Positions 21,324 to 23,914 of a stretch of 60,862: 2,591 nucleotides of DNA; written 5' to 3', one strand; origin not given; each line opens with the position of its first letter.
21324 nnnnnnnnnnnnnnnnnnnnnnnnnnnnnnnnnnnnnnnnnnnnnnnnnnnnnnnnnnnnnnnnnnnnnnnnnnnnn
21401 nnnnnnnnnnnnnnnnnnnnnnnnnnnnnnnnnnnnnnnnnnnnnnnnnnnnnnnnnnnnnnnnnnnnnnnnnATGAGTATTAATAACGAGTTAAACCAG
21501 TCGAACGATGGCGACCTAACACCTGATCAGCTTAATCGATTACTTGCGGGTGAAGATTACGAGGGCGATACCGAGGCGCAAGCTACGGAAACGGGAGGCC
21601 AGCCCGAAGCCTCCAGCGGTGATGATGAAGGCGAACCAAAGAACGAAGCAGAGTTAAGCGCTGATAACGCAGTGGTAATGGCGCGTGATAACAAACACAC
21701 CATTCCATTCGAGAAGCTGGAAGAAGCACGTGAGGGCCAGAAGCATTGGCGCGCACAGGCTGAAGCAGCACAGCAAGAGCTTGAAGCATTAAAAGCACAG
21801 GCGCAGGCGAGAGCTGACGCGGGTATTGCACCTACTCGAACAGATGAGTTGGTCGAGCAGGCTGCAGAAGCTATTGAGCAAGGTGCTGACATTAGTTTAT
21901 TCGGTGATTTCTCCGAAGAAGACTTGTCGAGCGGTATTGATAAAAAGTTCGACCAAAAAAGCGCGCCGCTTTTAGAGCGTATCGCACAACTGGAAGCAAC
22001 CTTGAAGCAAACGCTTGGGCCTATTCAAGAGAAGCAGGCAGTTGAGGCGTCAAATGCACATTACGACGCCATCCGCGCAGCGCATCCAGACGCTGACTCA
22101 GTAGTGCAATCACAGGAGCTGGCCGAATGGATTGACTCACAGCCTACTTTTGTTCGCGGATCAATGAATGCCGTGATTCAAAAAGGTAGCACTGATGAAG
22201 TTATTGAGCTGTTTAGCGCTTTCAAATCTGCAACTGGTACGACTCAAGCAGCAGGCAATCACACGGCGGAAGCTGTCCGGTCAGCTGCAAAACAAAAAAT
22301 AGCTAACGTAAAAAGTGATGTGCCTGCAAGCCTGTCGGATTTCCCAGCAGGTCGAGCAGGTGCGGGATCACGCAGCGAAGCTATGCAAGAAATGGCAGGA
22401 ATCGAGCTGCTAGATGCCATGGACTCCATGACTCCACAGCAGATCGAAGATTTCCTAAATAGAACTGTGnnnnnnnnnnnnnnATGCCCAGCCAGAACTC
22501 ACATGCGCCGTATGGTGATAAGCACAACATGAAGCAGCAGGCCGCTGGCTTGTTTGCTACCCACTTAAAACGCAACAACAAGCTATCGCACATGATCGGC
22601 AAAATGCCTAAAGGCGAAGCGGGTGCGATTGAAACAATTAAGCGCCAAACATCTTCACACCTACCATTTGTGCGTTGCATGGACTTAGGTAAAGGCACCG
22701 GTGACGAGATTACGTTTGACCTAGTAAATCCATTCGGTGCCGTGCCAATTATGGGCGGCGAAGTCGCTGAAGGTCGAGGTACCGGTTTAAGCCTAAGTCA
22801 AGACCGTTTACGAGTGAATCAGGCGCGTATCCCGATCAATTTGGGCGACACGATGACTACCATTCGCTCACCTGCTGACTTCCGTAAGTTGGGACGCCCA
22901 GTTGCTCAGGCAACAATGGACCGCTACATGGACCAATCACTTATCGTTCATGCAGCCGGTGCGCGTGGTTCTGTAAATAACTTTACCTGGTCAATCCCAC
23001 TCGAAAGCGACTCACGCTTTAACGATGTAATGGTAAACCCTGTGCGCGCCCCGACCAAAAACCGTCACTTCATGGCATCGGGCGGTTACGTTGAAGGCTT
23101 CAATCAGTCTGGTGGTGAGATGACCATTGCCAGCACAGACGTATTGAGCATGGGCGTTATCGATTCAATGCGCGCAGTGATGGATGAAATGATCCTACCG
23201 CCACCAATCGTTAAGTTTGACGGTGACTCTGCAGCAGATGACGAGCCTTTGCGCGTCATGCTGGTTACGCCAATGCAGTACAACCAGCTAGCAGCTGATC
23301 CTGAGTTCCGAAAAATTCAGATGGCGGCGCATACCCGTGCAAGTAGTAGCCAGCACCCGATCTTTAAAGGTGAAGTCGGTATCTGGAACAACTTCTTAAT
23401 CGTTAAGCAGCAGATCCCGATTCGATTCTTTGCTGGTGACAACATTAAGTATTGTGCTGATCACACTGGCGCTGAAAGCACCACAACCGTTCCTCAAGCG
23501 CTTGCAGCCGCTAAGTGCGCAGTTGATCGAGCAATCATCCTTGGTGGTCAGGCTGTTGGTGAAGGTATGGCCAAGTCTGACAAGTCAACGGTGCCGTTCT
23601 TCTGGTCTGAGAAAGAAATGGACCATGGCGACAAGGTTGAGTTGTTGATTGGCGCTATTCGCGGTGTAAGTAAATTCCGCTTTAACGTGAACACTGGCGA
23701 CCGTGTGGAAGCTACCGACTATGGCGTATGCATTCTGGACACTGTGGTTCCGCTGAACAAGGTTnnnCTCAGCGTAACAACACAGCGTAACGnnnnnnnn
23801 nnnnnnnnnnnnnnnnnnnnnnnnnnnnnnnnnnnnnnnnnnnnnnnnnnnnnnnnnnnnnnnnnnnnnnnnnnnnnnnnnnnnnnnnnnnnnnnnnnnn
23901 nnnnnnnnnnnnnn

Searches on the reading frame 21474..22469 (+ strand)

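Call 40: search_protein_families(library=phrogs, proteins=[window:21474-22469:+], max_evalue=0.00001)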
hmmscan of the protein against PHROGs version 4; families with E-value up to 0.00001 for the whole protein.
window:21474-22469:+ (332 aa): 3 families
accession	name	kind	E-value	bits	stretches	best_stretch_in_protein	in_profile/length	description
phrog_479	-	unknown function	6.2e-62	211.4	1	11-330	5-331/333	-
phrog_13678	-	unknown function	2.5e-10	41.5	1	85-280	82-254/300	-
phrog_10452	-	unknown function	9.6e-06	26.7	0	31-110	43-113/188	-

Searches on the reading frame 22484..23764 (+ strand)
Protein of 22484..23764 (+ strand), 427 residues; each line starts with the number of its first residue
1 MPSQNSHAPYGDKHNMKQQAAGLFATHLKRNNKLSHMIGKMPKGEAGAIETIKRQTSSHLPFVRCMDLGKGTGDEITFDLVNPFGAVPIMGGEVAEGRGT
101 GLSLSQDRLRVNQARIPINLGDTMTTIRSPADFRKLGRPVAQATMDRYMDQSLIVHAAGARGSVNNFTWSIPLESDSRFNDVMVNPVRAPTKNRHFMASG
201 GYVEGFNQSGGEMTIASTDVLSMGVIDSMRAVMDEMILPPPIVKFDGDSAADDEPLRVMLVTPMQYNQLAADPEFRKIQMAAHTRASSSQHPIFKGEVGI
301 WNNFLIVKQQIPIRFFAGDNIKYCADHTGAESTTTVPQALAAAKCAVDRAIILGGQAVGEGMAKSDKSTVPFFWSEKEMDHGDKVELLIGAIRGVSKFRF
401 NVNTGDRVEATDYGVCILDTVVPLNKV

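Call 40: search_protein_families(library=phrogs, proteins=[window:22484-23764:+], max_evalue=0.00001)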
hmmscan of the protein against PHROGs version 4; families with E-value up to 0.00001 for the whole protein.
window:22484-23764:+ (427 aa): 3 families
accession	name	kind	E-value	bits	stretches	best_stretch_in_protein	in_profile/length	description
phrog_334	-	head and packaging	8.4e-105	351.9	1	6-423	4-380/381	major head protein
phrog_13784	-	unknown function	9.9e-23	82.1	1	18-181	12-176/177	-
phrog_31117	-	unknown function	3.3e-10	41.2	1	309-423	5-109/110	-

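Call 41: search_protein_families(library=pfam, proteins=[window:22484-23764:+], max_evalue=0.001)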
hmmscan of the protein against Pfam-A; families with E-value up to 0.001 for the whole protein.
window:22484-23764:+ (427 aa): 1 family
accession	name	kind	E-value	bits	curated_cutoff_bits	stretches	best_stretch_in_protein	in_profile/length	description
PF13252.12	Phage_capsid_3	-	1.1e-126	423.3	23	1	9-423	3-375/376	Phage capsid protein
